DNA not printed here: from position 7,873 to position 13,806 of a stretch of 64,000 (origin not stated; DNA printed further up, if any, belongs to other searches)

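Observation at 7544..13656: ComEB-type deaminase tightly followed by a 1877-aa Upf1-like helicase with an endonuclease-fold domain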

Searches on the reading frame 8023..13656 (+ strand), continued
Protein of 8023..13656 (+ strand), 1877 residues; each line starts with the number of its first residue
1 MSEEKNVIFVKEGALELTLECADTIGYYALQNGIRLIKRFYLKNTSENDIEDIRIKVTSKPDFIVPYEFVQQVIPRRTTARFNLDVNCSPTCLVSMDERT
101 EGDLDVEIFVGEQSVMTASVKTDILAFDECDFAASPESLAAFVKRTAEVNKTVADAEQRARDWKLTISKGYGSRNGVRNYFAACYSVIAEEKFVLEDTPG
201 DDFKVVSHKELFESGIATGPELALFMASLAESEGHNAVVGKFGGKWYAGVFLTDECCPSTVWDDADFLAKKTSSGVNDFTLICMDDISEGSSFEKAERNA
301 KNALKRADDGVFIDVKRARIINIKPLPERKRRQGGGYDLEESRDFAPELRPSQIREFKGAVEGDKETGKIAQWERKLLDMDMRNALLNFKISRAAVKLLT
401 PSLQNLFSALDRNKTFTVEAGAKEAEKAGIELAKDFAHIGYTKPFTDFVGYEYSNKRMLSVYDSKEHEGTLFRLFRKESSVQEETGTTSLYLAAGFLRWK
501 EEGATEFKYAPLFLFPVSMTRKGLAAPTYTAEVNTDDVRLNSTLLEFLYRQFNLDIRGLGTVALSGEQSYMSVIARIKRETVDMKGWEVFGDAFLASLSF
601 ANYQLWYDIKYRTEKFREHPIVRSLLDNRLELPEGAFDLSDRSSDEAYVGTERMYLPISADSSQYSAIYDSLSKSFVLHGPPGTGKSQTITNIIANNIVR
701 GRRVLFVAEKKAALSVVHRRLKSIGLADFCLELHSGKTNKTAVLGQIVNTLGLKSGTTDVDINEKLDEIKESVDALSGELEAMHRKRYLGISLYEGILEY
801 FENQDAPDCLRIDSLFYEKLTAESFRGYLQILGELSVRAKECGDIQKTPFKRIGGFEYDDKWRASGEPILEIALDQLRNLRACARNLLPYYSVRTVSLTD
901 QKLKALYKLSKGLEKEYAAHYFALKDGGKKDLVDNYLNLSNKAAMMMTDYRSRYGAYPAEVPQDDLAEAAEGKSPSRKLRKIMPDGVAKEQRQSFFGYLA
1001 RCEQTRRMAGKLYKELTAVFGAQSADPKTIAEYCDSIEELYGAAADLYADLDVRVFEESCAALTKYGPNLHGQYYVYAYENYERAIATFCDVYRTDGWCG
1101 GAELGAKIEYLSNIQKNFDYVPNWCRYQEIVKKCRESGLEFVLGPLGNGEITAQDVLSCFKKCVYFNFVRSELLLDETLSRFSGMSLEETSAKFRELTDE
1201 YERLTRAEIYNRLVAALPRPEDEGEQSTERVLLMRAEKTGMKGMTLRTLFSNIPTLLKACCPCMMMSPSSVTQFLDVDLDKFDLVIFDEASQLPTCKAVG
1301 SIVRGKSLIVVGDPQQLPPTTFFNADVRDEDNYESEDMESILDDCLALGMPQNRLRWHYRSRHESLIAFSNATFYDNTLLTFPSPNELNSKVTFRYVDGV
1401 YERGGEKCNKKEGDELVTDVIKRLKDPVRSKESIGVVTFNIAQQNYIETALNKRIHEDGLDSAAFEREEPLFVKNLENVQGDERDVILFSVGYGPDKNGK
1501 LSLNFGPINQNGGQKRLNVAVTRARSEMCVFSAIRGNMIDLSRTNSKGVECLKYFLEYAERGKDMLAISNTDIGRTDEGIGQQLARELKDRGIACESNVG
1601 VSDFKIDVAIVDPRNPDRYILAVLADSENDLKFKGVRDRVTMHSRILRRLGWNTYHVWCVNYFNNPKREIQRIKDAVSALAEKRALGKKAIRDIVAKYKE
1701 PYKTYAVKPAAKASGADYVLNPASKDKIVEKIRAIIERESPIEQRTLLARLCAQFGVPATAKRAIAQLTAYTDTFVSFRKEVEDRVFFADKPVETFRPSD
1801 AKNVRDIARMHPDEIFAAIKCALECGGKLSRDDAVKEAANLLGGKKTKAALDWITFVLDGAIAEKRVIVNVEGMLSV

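Call 46: search_protein_families(library=pfam, alignment_id=A2, max_evalue=0.00001)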
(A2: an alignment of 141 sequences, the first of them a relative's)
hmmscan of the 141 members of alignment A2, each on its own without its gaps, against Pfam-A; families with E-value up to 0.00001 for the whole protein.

A. member 1, L001:9323-9904:+ (193 aa): 1 family
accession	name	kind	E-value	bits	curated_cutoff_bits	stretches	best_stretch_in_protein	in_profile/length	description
PF02417.20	Chromate_transp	-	2.5e-42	145.1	28.6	1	4-185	1-166/166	Chromate transporter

B. families by the number of members that match (of 141 scanned): 180 families (the first 25 are shown)
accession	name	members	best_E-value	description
PF09903.14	DUF2130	3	7.2e-88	Uncharacterized protein conserved in bacteria (DUF2130)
PF02386.22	TrkH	3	9.1e-59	Cation transport protein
PF02417.20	Chromate_transp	3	1.4e-49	Chromate transporter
PF00593.30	TonB_dep_Rec_b-barrel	3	1.3e-40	TonB dependent receptor-like, beta-barrel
PF02021.23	UPF0102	3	1e-27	Uncharacterised protein family UPF0102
PF12706.13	Lactamase_B_2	3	5.3e-16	Beta-lactamase superfamily domain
PF00133.28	tRNA-synt_1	2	3.3e-127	tRNA synthetases class I (I, L, M and V)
PF00580.27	UvrD-helicase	2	6.2e-72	UvrD/REP helicase N-terminal domain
PF13603.12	tRNA-synt_1_2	2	2.8e-66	Leucyl-tRNA synthetase, editing domain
PF00724.26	Oxidored_FMN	2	3.8e-46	NADH:flavin oxidoreductase / NADH oxidase family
PF00005.33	ABC_tran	2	1e-41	ABC transporter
PF00164.32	Ribosom_S12_S23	2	2.1e-39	Ribosomal protein S12/S23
PF00990.26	GGDEF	2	6.8e-37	Diguanylate cyclase, GGDEF domain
PF10502.14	Peptidase_S26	2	2.2e-34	Signal peptidase, peptidase S26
PF08264.19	Anticodon_1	2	5.7e-32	Anticodon-binding domain of tRNA ligase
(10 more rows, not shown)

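Call 49: search_protein_families(library=ncbifam, proteins=[L001:9989-15625:+, L008:5993-11665:+, L033:9962-15769:+, L047:10022-15847:+, L055:9914-15979:+], max_evalue=1e-50)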
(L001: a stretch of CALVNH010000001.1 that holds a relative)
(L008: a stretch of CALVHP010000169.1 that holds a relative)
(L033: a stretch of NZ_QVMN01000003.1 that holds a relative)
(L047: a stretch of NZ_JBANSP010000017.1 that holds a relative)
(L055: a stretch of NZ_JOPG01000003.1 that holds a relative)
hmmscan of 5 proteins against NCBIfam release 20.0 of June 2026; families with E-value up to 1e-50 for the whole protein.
L001:9989-15625:+ (1878 aa): 2 families
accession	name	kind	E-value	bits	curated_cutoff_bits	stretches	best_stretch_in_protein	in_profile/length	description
NF058533.1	antiphage_ProA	equivalog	0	1449.2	1500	1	26-1845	5-1902/1903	anti-phage protein ProA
NF042953.1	Hhe_antiphage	equivalog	1.9e-200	668.7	2000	2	1103-1691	1099-1693/1797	DUF4011 domain-containing anti-phage protein Hhe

L008:5993-11665:+ (1890 aa): 2 families
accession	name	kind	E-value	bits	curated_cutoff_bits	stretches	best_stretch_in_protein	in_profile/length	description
NF058533.1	antiphage_ProA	equivalog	0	1583.8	1500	1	27-1693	2-1706/1903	anti-phage protein ProA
NF042953.1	Hhe_antiphage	equivalog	2.8e-220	734.5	2000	2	1084-1740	1066-1730/1797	DUF4011 domain-containing anti-phage protein Hhe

L033:9962-15769:+ (1935 aa): 2 families
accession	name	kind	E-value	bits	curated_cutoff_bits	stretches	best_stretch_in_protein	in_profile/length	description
NF058533.1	antiphage_ProA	equivalog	0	2200.7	1500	1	16-1903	1-1903/1903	anti-phage protein ProA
NF042953.1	Hhe_antiphage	equivalog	2.1e-236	788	2000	2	1097-1724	1056-1687/1797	DUF4011 domain-containing anti-phage protein Hhe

L047:10022-15847:+ (1941 aa): 2 families
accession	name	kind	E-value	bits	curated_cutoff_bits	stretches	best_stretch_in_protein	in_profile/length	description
NF058533.1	antiphage_ProA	equivalog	0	2215.5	1500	1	1-1907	4-1903/1903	anti-phage protein ProA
NF042953.1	Hhe_antiphage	equivalog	6.8e-249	829.4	2000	2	1098-1713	1073-1688/1797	DUF4011 domain-containing anti-phage protein Hhe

L055:9914-15979:+ (2021 aa): 2 families
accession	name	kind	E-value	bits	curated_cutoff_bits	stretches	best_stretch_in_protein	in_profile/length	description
NF058533.1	antiphage_ProA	equivalog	0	2147.1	1500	1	39-1997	1-1903/1903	anti-phage protein ProA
NF042953.1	Hhe_antiphage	equivalog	6.9e-262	872.5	2000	2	1149-1796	1066-1714/1797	DUF4011 domain-containing anti-phage protein Hhe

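Call 50: get_annotated_region(hit=H4, flank=6000)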
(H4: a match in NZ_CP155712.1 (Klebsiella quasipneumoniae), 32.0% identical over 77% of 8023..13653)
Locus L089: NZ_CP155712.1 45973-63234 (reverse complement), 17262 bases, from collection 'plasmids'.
description: Klebsiella quasipneumoniae strain 397 plasmid p397-1, complete sequence
organism: Klebsiella quasipneumoniae (NCBI taxid 1463165)
taxonomy: Bacteria; Pseudomonadota; Gammaproteobacteria; Enterobacterales; Enterobacteriaceae; Klebsiella; Klebsiella quasipneumoniae
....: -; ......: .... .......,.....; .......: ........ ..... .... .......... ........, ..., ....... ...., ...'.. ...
typing (MOB-suite, as given by PLSDB): mobilizable; replicon IncFIB; relaxase MOBH
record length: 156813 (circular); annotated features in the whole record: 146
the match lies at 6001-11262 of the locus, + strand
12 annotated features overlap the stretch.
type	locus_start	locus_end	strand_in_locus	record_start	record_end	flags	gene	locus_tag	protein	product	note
CDS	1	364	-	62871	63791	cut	-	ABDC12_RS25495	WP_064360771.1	ABC transporter permease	GO:0055085 - transmembrane transport [Evidence IEA]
CDS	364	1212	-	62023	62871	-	-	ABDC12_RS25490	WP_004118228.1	ABC transporter permease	-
CDS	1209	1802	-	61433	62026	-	-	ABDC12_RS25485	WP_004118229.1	ANTAR domain-containing protein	-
CDS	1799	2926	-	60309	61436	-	-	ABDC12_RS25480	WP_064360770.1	transporter substrate-binding protein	-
CDS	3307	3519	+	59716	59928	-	-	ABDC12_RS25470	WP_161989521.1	hypothetical protein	-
CDS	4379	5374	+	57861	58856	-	-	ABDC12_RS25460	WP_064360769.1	IS110 family transposase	-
CDS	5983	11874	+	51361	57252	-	-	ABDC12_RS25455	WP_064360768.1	DUF3320 domain-containing protein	-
CDS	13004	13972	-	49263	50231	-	-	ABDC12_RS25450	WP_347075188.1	IS5 family transposase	-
CDS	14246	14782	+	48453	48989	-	-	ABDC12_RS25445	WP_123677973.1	hypothetical protein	-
CDS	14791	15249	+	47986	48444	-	-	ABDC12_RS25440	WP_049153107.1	type II toxin-antitoxin system YafO family toxin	-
CDS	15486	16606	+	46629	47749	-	-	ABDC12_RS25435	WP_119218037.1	IS3 family transposase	-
CDS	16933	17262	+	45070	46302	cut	-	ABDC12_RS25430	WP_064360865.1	MFS transporter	GO:0055085 - transmembrane transport [Evidence IEA]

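Call 80: find_encoding_contigs(protein=P0062, flank=7000, max_places=2)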
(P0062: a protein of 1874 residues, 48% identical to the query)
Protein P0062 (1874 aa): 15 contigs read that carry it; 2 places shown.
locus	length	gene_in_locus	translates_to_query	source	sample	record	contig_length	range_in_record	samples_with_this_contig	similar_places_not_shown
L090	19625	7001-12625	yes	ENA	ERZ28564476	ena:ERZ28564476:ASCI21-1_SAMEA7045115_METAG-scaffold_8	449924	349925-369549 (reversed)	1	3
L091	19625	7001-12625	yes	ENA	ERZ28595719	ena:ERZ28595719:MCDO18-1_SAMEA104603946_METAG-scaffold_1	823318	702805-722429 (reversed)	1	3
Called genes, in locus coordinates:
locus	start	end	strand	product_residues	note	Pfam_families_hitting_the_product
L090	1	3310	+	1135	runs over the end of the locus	PF09479:Flg_new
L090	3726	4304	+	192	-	-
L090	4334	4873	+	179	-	-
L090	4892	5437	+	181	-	-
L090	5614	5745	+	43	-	-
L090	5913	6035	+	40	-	-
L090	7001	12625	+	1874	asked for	PF13195:DUF4011, PF01443:Viral_helicase1 (faint), PF13086:AAA_11 (weak), PF13245:AAA_19 (faint), PF13604:AAA_30 (faint), PF13086:AAA_11, PF13087:AAA_12, PF18741:MTES_1575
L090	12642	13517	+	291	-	PF02219:MTHFR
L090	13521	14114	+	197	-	-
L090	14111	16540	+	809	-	PF02574:S-methyl_trans, PF00809:Pterin_bind, PF02607:B12-binding_2, PF02310:B12-binding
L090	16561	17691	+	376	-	PF03372:Exo_endo_phos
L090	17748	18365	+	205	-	-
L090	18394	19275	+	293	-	PF00251:Glyco_hydro_32N (faint), PF04616:Glyco_hydro_43, PF04041:Glyco_hydro_130 (faint)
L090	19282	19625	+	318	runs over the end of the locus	PF10282:Lactonase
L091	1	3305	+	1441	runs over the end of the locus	PF09479:Flg_new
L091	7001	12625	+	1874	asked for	PF13195:DUF4011, PF01443:Viral_helicase1 (faint), PF13086:AAA_11 (weak), PF13245:AAA_19 (faint), PF13604:AAA_30 (faint), PF13086:AAA_11, PF13087:AAA_12, PF18741:MTES_1575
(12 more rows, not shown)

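Call 81: find_encoding_contigs(protein=P0021, flank=7000, max_places=2)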
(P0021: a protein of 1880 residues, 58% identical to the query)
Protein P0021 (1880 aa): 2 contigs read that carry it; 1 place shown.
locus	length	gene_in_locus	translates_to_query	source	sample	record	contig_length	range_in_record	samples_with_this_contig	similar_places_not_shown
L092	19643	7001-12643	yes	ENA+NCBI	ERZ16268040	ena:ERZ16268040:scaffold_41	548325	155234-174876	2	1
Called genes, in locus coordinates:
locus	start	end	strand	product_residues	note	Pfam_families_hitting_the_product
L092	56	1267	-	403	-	PF01613:Flavin_Reduct, PF21349:RUBY_RBDX, PF02915:Rubrerythrin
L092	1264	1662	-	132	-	PF01475:FUR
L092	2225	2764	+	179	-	PF02223:Thymidylate_kin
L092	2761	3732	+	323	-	PF13177:DNA_pol3_delta2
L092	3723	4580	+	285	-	PF04468:PSP1, PF28472:PSP1_3rd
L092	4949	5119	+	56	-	PF00037:Fer4, PF12837:Fer4_6 (weak), PF13237:Fer4_10, PF14697:Fer4_21, PF13187:Fer4_9, PF12838:Fer4_7, PF13484:Fer4_16 (weak), PF12837:Fer4_6 (weak), +6 more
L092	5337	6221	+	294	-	PF02417:Chromate_transp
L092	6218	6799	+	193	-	PF02417:Chromate_transp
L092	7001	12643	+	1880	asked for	PF13195:DUF4011, PF01443:Viral_helicase1 (faint), PF13086:AAA_11 (weak), PF13245:AAA_19 (faint), PF13604:AAA_30 (faint), PF13086:AAA_11, PF13087:AAA_12, PF18741:MTES_1575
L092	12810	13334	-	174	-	PF02915:Rubrerythrin, PF21349:RUBY_RBDX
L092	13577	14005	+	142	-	PF04073:tRNA_edit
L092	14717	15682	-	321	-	PF00722:Glyco_hydro_16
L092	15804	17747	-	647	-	PF07940:Hepar_II_III_C (weak)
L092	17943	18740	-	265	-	PF02311:AraC_binding, PF07883:Cupin_2 (weak), PF12833:HTH_18, PF00165:HTH_AraC (weak)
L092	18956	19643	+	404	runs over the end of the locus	PF00724:Oxidored_FMN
